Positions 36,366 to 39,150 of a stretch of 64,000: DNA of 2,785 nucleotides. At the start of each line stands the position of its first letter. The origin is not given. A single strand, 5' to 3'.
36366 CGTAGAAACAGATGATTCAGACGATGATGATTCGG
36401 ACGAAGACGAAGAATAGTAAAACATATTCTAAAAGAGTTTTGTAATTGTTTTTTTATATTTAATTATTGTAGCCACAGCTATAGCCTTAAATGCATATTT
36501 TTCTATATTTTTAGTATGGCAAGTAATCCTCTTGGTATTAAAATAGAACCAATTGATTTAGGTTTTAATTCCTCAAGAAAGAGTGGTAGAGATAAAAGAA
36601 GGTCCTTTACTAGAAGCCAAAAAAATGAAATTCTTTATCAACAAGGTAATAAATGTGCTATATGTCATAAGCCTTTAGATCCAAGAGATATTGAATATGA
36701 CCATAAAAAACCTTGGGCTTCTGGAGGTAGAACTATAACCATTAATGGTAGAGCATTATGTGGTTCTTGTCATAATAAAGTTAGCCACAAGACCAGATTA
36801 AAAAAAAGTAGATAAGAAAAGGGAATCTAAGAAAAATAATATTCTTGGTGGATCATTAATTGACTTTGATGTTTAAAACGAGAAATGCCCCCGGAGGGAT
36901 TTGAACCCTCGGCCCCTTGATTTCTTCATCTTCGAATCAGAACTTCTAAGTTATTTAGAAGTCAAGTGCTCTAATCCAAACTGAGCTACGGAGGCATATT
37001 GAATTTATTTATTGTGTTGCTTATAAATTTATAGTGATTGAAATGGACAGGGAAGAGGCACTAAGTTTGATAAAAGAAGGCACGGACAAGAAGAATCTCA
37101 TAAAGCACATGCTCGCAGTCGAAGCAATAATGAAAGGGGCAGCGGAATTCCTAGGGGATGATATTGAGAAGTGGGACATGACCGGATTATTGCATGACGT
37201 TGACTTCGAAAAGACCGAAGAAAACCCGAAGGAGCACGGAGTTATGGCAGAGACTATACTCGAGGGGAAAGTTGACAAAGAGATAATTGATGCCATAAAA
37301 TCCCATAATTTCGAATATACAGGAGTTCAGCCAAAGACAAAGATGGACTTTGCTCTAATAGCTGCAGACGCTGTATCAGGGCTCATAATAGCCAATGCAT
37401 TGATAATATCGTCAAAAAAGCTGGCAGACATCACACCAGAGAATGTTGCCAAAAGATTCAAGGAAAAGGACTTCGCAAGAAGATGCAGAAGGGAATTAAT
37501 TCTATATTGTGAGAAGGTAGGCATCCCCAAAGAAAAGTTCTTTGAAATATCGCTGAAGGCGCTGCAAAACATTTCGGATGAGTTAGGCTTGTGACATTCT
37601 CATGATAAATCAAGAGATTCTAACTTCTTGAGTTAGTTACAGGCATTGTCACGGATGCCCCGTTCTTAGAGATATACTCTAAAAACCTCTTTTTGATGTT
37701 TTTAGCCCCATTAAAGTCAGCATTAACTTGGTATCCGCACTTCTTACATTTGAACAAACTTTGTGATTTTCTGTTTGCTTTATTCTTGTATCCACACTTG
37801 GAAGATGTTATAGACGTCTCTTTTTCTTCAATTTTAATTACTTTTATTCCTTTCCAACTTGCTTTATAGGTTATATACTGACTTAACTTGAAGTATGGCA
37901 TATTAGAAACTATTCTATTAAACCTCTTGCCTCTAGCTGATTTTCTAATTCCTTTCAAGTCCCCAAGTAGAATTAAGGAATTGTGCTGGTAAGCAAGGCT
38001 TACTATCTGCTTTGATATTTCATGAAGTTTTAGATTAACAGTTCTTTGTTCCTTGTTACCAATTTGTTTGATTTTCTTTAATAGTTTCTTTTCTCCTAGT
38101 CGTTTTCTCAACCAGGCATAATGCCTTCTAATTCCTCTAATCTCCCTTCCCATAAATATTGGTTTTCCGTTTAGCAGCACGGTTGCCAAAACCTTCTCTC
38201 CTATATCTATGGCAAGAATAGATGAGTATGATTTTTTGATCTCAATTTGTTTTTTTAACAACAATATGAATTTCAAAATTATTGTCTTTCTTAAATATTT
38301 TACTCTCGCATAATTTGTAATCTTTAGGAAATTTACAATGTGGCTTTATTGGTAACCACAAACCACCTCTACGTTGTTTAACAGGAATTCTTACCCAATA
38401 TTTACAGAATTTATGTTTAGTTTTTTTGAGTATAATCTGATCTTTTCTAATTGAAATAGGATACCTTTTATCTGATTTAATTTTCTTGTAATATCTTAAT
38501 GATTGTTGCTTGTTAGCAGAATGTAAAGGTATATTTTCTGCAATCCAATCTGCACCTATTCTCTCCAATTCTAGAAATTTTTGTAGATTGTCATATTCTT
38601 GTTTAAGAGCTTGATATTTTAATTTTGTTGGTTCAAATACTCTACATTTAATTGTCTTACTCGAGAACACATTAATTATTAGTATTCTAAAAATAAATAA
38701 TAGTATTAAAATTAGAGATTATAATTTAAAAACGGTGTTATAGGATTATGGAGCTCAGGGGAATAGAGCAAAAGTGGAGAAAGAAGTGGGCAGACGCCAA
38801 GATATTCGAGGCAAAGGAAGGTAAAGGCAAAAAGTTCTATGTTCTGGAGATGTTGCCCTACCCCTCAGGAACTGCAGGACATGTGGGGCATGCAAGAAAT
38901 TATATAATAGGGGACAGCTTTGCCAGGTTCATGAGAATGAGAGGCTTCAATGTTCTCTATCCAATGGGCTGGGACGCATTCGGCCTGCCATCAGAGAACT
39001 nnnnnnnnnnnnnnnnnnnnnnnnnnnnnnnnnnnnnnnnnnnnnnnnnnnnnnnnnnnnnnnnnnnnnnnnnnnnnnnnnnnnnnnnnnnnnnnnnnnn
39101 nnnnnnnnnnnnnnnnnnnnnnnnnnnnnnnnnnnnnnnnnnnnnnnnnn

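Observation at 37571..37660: omegaRNA scaffold with pseudoknot; the IS right end forms the host gene's stop codon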

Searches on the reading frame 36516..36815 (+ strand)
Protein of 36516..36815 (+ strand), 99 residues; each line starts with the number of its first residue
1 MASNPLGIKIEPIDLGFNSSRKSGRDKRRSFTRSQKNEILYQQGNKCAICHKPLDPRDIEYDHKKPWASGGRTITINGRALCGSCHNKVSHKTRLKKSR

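Call 3: search_protein_families(library=pfam, proteins=[window:36516-36815:+], max_evalue=0.01)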
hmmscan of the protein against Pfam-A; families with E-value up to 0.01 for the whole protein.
window:36516-36815:+ (99 aa): 9 families
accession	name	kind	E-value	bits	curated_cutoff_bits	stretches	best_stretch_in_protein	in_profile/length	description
PF01844.29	HNH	-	8.5e-09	35.9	21.4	1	47-91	1-46/47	HNH endonuclease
PF14279.12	HNH_5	-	7.7e-07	29.4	27.5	1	47-96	1-50/56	HNH endonuclease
PF02945.21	Endonuclease_7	-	6e-05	23.3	23.6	1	29-87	8-61/82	Recombination endonuclease VII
PF14522.11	Cytochrome_C7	-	6.6e-05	23.1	24.8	1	42-94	11-56/67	Cytochrome c7 and related cytochrome c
PF09699.15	Paired_CXXCH_1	-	0.00046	20.2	20.6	0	77-89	27-39/41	Doubled CXXCH motif (Paired_CXXCH_1)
PF10367.15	zf-Vps39_C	-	0.0011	18.9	24.7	0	45-58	10-23/41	Vacuolar sorting protein 39 C-terminal zinc finger domain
PF22113.1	Mtrc-MtrF_II-IV_dom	-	0.0016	18.4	30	1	29-93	66-134/176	Outer membrane cytochrome MtrC/MtrF-like, domains II/IV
PF03264.19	Cytochrom_NNT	-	0.0028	17.9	24.1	1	26-93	107-171/174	NapC/NirT cytochrome c family, N-terminal region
PF03854.20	zf-P11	-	0.0036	17.4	25.6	0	38-54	29-45/50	P-11 zinc finger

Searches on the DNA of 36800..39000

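Call 4: search_rna_families(source=window, start=36800, end=39000, threshold=evalue, max_evalue=10, show_alignments=3)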
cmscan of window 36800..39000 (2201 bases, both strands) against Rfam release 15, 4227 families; matches with E-value up to 10: 7.
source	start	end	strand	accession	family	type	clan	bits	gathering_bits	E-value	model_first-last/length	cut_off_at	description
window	36886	36995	-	RF00005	tRNA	Gene; tRNA;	CL00001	57.4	29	3.2e-11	1-71/71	no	tRNA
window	36807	36917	+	RF02194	HPnc0260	Gene; antisense;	-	29.6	59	1.9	1-156/156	no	Bacterial antisense RNA HPnc0260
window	37545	37638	+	RF00267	snoR64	Gene; snRNA; snoRNA; CD-box;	-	20.3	45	2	1-94/94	no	Small nucleolar RNA R64/Z200 family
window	36892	36940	+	RF04351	Plastid-psbl-rps4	Cis-reg;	-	18.9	68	1.1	1-53/53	no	Plastid-psbl-rps4 3UTR RNA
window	37394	37492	-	RF01934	bxd_6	Gene; lncRNA;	-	17.7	50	3.7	1-93/93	no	Bithoraxoid conserved region 6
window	36885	36995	+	RF04354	Plastid-ycf2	Cis-reg;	-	17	65.7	4.3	1-75/75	no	Plastid-ycf2 5UTR RNA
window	38335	38375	-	RF03431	mir-4657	Gene; miRNA;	-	16.1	73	9.8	1-53/53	no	mir-4657 microRNA precursor family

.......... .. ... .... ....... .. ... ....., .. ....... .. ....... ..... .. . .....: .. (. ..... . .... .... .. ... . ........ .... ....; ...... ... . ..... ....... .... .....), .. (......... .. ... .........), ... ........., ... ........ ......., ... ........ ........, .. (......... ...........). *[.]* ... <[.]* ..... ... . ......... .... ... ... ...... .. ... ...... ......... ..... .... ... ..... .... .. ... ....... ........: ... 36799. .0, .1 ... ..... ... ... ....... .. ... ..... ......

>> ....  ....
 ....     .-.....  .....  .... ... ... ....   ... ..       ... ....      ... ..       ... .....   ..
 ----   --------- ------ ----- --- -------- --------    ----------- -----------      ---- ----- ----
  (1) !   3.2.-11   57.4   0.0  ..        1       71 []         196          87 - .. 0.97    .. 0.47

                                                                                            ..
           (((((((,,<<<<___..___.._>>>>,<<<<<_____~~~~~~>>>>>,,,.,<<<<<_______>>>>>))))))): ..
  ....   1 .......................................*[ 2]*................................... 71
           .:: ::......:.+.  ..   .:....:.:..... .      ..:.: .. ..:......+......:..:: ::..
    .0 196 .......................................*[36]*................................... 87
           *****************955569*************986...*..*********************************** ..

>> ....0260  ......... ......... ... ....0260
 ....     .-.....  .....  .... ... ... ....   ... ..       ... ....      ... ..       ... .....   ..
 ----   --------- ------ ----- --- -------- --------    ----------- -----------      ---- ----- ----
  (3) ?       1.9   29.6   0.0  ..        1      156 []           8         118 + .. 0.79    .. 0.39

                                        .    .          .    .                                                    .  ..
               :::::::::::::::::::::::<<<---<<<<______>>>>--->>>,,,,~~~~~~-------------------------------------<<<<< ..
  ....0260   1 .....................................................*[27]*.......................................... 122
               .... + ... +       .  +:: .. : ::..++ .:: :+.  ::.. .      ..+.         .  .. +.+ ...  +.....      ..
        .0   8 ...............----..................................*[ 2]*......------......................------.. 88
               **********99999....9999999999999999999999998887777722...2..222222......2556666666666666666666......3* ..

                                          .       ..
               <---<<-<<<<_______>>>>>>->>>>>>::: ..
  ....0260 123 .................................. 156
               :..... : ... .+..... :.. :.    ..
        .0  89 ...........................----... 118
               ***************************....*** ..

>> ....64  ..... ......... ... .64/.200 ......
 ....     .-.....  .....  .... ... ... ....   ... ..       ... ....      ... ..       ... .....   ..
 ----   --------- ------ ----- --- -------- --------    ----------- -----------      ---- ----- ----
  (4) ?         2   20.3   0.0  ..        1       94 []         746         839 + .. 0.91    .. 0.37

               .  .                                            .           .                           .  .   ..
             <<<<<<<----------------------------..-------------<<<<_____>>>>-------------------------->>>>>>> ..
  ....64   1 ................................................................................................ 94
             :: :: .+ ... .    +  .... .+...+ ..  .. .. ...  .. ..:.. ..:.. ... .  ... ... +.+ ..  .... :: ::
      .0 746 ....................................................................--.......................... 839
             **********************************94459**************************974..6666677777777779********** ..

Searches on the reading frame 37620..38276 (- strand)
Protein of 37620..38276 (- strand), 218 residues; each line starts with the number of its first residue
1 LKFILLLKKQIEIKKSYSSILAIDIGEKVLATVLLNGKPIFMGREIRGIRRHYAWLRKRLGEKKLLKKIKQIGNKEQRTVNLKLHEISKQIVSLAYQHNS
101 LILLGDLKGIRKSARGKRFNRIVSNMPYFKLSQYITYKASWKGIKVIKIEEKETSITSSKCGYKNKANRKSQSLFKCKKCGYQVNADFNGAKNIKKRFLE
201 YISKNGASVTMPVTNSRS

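Call 3: search_protein_families(library=pfam, proteins=[window:37620-38276:-], max_evalue=0.01)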
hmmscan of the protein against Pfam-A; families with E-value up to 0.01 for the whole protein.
window:37620-38276:- (218 aa): 3 families
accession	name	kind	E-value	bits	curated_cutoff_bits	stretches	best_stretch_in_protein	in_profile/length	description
PF07282.18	Cas12f1-like_TNB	-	2.4e-21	76.1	26.3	1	129-194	2-60/60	Cas12f1-like, TNB domain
PF17032.10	Zn_ribbon_15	-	0.004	18.4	28.9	1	144-189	26-67/73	zinc-ribbon family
PF01780.25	Ribosomal_L37ae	-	0.0056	17.2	21.9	0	140-184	19-61/85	Ribosomal L37ae protein family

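Call 13: find_related_loci(query=window:37620-38276:-, collection=genome_contigs, flank=2500)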
Query window:37620-38276:- (218 aa) in genome_contigs; peptide patterns used: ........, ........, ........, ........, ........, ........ (x = any residue, [..] = any of these).
187 stretches matched a pattern; 11 encode a relative of the query (tblastn E <= 1e-3); 11 distinct loci.
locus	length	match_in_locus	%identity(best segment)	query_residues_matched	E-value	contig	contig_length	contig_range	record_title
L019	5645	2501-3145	59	3-214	2e-77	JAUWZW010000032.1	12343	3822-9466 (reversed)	MAG: Candidatus Aenigmatarchaeota archaeon isolate CSMAG_2746 CSMAG_2746_k141_608781_length_12343_cov_35.0000, whole gen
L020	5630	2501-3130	51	4-214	5e-61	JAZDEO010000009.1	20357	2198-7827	MAG: archaeon isolate MEGAHIT-group-0.155 k141_11823602, whole genome shotgun sequence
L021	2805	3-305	66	103-202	2e-37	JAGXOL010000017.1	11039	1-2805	Candidatus Aenigmarchaeota archaeon LH_S7 NODE_17_length_11039_cov_120.068850, whole genome shotgun sequence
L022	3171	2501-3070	39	20-202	2e-28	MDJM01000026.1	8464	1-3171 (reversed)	MAG: Epulopiscium sp. Nuni2H_MBin001 Nuni2HMBin001_32, whole genome shotgun sequence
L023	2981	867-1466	39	19-202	8e-24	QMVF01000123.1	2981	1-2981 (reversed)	MAG: Candidatus Micrarchaeota archaeon isolate B9_G16 B9_Guay16_scaffold_44776, whole genome shotgun sequence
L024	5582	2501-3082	30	18-194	9e-17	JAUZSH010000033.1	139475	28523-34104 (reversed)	MAG: Ghiorsea sp. isolate Faavne_M6_B18 Faavne_M6_B18-contig_4185_pilon, whole genome shotgun sequence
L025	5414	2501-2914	34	67-194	3e-16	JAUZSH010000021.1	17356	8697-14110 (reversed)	MAG: Ghiorsea sp. isolate Faavne_M6_B18 Faavne_M6_B18-contig_2351_pilon, whole genome shotgun sequence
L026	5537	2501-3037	31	21-196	5e-15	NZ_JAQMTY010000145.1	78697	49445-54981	Spirulina subsalsa CS-330 k141_4809, whole genome shotgun sequence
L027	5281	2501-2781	56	117-212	8e-21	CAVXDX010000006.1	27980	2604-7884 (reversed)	MAG: uncultured Candidatus Micrarchaeota archaeon isolate MFD04408.bin.1.57 genome assembly, contig: contig_124979, whol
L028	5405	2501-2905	30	82-200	3e-12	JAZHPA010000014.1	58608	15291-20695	Moorellaceae bacterium AZ2 AZ2_contig_14, whole genome shotgun sequence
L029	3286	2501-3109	22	5-203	3e-10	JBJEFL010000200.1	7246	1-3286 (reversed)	MAG: Bacillus sp. (in: firmicutes) isolate LOHA09_bin.031 NODE_6092_length_7246_cov_12.560979, whole genome shotgun sequ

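Call 15: find_related_loci(query=window:37620-38276:-, collection=metagenome_contigs, flank=2500)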
Query window:37620-38276:- (218 aa) in metagenome_contigs; peptide patterns used: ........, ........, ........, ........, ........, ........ (x = any residue, [..] = any of these).
529 stretches matched a pattern; 27 encode a relative of the query (tblastn E <= 1e-3); 27 distinct loci.
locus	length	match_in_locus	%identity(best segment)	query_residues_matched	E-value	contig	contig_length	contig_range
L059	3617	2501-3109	80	7-209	8e-109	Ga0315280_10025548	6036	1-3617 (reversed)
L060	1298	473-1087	76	5-209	3e-113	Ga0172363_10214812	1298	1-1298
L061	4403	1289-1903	78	5-209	9e-103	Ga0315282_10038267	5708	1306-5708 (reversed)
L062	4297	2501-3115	74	5-209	8e-102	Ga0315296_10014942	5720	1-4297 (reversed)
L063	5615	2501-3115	77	5-209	4e-98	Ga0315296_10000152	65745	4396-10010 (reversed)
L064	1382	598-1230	70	5-215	1e-104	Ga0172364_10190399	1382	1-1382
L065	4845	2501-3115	76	5-209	3e-95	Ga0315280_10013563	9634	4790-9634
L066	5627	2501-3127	74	5-214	1e-91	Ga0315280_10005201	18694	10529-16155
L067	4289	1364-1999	62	5-217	1e-82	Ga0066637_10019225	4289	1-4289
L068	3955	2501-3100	59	15-213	2e-77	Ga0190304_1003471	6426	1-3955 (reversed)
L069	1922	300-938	60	5-217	5e-80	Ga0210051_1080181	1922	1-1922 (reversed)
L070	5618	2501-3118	64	8-214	6e-75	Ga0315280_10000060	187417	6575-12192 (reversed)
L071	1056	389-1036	54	2-215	2e-74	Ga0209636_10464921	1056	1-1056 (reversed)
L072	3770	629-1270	53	3-215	3e-67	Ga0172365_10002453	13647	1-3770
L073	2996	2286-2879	53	19-216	5e-67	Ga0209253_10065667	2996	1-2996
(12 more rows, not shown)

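Call 48: search_solved_structures(query=window:37620-38276:-, max_evalue=0.01, show_alignments=2)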
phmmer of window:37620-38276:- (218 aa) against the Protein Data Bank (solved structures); distinct sequences matched with E-value up to 0.01: 24.
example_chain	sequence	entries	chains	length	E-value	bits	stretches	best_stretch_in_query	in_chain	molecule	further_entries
8j3r_A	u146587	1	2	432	1.7e-21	80.2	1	55-195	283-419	Transposase IS605 OrfB C-terminal domain-containing protein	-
8j12_A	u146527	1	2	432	2e-21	80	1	55-195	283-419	Transposase IS605 OrfB C-terminal domain-containing protein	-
7wju_A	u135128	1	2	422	2.1e-21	79.9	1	55-195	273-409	OrfB_Zn_ribbon domain-containing protein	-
8dzj_A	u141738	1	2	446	2.4e-21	79.7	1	55-195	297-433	OrfB_Zn_ribbon domain-containing protein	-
8j1j_A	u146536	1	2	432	3.1e-21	79.4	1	55-195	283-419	Transposase IS605 OrfB C-terminal domain-containing protein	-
9nzq_A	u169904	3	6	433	9.2e-19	71.3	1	61-202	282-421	Cas12f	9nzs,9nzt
9i8y_A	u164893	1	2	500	5.5e-18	68.8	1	49-183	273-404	CRISPR-associated endodeoxyribonuclease Cas12f1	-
8hr5_A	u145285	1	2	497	2.6e-17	66.6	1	62-206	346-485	Transposase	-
9nzp_A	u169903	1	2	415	1.2e-14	57.8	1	19-205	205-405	IS200/IS605 family element transposase accessory protein TnpB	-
9nzo_B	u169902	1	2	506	9.3e-11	45.2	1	60-180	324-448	Cas12f Effector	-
9nzr_A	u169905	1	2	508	9.5e-11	45.2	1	60-180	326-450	Cas12f Nuclease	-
7l48_A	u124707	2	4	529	7.2e-08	35.8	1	57-197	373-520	Cas12f | Cas12f1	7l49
7c7l_A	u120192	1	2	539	7.7e-08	35.7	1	57-197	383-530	CRISPR-associated protein Cas14a.1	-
8i16_A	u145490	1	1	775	5.9e-06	29.5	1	88-198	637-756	Cas12g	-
6xmf_A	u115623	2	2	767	5.9e-06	29.5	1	88-198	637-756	CRISPR-Cas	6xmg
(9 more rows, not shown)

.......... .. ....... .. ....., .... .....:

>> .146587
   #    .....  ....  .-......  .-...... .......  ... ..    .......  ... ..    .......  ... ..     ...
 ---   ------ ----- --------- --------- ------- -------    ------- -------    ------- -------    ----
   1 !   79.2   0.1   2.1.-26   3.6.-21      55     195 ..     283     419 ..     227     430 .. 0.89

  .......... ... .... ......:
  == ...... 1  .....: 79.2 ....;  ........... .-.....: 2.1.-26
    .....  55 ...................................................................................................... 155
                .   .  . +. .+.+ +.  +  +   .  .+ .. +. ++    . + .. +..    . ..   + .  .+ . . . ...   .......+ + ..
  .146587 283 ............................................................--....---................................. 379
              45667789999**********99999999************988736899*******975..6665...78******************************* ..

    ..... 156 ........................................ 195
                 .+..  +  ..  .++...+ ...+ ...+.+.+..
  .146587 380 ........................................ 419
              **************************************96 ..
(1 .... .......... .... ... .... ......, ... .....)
